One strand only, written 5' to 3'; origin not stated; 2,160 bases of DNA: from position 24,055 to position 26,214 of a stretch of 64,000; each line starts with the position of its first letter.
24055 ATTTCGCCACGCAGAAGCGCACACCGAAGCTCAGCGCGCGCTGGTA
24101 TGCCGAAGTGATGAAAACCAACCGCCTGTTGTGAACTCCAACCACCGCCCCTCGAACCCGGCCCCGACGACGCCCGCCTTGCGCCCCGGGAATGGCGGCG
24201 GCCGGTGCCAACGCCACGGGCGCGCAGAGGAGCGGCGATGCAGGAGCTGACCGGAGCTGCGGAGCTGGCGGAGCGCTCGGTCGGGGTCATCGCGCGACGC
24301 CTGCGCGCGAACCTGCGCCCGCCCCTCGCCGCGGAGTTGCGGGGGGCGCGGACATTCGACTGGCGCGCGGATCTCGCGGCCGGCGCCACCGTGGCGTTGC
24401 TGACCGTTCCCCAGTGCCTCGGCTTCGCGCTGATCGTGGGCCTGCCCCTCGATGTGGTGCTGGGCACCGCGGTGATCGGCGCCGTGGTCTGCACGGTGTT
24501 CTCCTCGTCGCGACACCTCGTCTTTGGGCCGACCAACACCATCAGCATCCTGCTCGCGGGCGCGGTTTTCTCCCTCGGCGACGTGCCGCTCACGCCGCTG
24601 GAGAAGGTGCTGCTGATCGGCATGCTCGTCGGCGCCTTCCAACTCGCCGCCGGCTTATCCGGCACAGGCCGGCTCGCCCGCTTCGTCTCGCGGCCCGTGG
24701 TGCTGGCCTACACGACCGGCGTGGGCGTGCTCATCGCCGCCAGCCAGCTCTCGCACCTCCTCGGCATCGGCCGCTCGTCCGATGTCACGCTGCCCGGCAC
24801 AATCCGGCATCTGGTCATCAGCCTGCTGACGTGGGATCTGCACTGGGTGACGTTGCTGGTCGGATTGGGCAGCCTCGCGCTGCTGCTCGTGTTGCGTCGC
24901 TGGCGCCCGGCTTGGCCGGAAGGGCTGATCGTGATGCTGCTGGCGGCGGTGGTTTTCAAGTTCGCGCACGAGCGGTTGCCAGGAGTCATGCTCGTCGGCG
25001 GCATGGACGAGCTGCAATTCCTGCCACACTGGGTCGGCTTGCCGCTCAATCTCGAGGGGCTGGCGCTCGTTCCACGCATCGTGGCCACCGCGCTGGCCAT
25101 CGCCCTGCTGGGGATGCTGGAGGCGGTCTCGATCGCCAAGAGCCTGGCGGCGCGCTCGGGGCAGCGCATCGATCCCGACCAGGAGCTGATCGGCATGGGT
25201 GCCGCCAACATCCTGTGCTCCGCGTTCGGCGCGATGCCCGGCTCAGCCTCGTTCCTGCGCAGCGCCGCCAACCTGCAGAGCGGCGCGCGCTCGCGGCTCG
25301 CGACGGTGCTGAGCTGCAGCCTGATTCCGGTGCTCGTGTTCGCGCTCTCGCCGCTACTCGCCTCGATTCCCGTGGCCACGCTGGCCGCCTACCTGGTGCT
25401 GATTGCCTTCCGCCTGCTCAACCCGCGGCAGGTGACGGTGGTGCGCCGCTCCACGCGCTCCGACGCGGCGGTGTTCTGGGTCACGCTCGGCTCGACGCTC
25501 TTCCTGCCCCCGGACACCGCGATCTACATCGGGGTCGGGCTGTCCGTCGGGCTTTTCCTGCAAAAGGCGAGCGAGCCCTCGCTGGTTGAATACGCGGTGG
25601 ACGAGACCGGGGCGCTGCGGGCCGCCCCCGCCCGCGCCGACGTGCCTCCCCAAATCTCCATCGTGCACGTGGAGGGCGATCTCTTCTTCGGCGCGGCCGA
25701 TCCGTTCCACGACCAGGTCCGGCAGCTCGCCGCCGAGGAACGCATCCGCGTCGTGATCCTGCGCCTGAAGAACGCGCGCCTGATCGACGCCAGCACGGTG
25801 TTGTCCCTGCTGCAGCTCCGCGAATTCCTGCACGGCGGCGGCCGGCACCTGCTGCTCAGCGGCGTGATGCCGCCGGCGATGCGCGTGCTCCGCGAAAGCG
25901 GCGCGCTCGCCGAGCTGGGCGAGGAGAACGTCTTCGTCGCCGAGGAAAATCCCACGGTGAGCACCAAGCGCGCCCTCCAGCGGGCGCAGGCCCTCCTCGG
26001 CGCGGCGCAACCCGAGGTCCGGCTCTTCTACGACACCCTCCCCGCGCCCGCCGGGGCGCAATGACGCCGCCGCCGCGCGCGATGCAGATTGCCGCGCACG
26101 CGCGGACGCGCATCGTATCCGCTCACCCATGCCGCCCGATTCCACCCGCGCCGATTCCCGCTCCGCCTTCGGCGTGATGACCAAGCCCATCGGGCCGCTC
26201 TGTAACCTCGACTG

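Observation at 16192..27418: Locus suggesting uptake and cytoplasmic processing of a sulfated beta-glycoside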

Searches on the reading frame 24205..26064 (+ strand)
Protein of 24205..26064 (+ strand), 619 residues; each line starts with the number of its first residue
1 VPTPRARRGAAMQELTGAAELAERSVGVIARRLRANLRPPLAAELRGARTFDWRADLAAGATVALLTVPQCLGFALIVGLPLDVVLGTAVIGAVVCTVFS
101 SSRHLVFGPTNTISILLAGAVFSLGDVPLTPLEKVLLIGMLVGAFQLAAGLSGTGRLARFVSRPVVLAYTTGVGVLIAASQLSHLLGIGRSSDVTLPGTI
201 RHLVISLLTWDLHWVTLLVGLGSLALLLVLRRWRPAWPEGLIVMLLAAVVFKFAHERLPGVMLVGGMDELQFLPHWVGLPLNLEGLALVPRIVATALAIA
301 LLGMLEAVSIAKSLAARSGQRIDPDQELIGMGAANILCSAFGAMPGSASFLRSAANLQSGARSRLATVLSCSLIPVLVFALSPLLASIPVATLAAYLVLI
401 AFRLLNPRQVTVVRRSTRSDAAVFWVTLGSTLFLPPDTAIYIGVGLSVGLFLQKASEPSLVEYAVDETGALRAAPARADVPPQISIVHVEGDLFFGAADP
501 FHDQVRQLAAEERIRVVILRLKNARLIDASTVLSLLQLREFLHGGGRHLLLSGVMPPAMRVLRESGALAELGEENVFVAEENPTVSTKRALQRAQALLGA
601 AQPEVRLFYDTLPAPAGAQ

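Call 4: search_protein_families(library=pfam, proteins=[window:24205-26064:+])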
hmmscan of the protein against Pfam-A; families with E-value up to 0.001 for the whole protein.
window:24205-26064:+ (619 aa): 2 families
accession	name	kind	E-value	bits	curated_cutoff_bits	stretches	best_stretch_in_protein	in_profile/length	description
PF00916.26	Sulfate_transp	-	1.2e-68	232.1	23.2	1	54-427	2-380/380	Sulfate permease family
PF01740.26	STAS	-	1.5e-11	44.5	22.6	1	478-571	4-97/106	STAS domain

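Call 5: search_protein_families(library=ncbifam, proteins=[window:24205-26064:+])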
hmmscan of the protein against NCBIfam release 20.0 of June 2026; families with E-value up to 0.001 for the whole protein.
window:24205-26064:+ (619 aa): 4 families
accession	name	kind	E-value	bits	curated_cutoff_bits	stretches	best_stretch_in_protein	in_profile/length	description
TIGR00815.1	sulP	subfamily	4.6e-81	273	380.45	1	54-578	15-560/565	sulfate permease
NF008660.1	PRK11660.1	equivalog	4.6e-57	193.6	614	1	53-577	29-555/572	C4-dicarboxylic acid transporter DauA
NF050096.1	BicarbTportBicA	equivalog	4.8e-23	81.5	880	1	53-578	12-534/547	bicarbonate transporter BicA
TIGR00377.1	ant_ant_sig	superfamily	8.1e-06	25.7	53.45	1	483-566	12-95/108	anti-sigma factor antagonist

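Call 31: find_related_loci(query=window:24238-26064:+, collection=metagenome_contigs, flank=8000)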
Query window:24238-26064:+ (608 aa) in metagenome_contigs; peptide patterns used: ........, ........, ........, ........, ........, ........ (x = any residue, [..] = any of these).
600 stretches matched a pattern (row limit reached: there are more); 452 encode a relative of the query (tblastn E <= 1e-3); the best 80 are kept; 80 distinct loci.
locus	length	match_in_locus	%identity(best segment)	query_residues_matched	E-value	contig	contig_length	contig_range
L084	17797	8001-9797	55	1-598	0e+0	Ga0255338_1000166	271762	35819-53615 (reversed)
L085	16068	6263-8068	55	1-601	0e+0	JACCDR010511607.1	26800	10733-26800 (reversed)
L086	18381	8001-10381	31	43-602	2e-73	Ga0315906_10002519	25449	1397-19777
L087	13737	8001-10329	33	43-586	4e-69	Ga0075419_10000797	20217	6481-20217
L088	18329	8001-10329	33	43-586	1e-68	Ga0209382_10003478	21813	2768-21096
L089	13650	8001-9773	33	13-592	3e-60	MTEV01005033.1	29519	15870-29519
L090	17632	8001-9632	32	45-577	2e-58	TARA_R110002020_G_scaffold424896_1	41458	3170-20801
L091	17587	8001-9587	33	44-560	8e-58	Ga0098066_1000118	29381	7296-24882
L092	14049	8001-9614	32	38-560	9e-57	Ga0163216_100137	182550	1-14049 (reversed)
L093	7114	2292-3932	30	38-571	9e-57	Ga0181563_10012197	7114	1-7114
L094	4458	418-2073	31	21-560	2e-56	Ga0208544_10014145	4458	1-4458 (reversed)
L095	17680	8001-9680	33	13-560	7e-58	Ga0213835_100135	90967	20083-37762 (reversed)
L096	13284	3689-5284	32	44-563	3e-56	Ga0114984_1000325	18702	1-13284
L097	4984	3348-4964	31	44-571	1e-55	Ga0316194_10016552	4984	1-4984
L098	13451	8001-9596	33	44-563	5e-55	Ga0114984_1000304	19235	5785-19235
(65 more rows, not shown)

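Call 35: search_protein_families(library=pfam, proteins=[L085:419-3772:+, L085:3909-5021:+, L085:5066-6229:+, L085:9353-10474:+, L085:10587-11342:+, L085:12291-15632:+, L084:3977-7390:+, L084:2268-3926:+, L084:11797-13554:+, L084:915-1997:+], max_evalue=0.00001)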
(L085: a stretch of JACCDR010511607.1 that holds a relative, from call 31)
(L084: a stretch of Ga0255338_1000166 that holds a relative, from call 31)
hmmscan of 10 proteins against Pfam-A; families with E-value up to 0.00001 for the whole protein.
L085:419-3772:+ (1117 aa): 1 family
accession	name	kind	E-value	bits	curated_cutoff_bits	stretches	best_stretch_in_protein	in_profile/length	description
PF07715.20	Plug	-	1.3e-08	35.7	23.9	1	81-195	3-107/107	TonB-dependent Receptor Plug Domain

L085:3909-5021:+ (370 aa): 1 family
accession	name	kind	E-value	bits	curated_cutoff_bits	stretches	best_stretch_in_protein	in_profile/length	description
PF00356.27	LacI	-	1.6e-12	47.5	27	1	6-49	1-44/46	Bacterial regulatory proteins, lacI family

L085:5066-6229:+ (387 aa): 2 families
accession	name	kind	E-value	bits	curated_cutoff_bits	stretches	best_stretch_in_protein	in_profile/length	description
PF08240.17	ADH_N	-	2.9e-26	92.2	23.5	1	58-177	1-104/104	Alcohol dehydrogenase GroES-like domain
PF00107.32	ADH_zinc_N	-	1.4e-16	61.1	31.8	1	216-341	2-126/129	Zinc-binding dehydrogenase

L085:9353-10474:+ (373 aa): 3 families
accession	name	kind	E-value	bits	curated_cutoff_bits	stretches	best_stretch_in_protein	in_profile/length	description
PF00005.33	ABC_tran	-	4.2e-34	118.5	25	1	26-167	2-136/137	ABC transporter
PF17912.7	OB_MalK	-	6.3e-11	43.4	27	1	241-299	1-52/53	MalK OB fold domain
PF08402.16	TOBE_2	-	2.8e-06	27.8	21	0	296-364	4-76/76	TOBE domain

L085:10587-11342:+ (251 aa): 1 family
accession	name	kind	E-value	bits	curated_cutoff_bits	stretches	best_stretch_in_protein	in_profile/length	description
PF06439.18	3keto-disac_hyd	-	5.2e-31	108.6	26.8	1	24-247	3-187/187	3-keto-disaccharide hydrolase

L085:12291-15632:+ (1113 aa): 0 families

L084:3977-7390:+ (1137 aa): 7 families
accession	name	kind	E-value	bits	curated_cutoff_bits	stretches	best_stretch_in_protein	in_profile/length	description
PF13385.13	Laminin_G_3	-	1e-53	182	27.6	2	966-1128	1-150/151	Concanavalin A-like lectin/glucanases superfamily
PF13229.12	Beta_helix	-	9.9e-16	58.2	25.9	2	580-701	20-136/158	Right handed beta helix region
PF02210.31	Laminin_G_2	-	5e-15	56.5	22.9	1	433-534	22-123/126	Laminin G domain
PF05048.19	NosD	-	1.2e-09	38.4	23.6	1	587-652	109-175/212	Periplasmic copper-binding protein (NosD)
PF07953.20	Toxin_R_bind_N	-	4.2e-09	36.8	23.8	0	346-499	4-155/191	Clostridium neurotoxin, N-terminal receptor binding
PF00054.30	Laminin_G_1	-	1.7e-06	28.7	24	0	440-495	29-79/131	Laminin G domain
PF21231.2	GH141_M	-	8.2e-06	26.2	27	0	275-307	124-156/156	GH141 insertion domain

L084:2268-3926:+ (552 aa): 0 families

L084:11797-13554:+ (585 aa): 0 families

L084:915-1997:+ (360 aa): 0 families
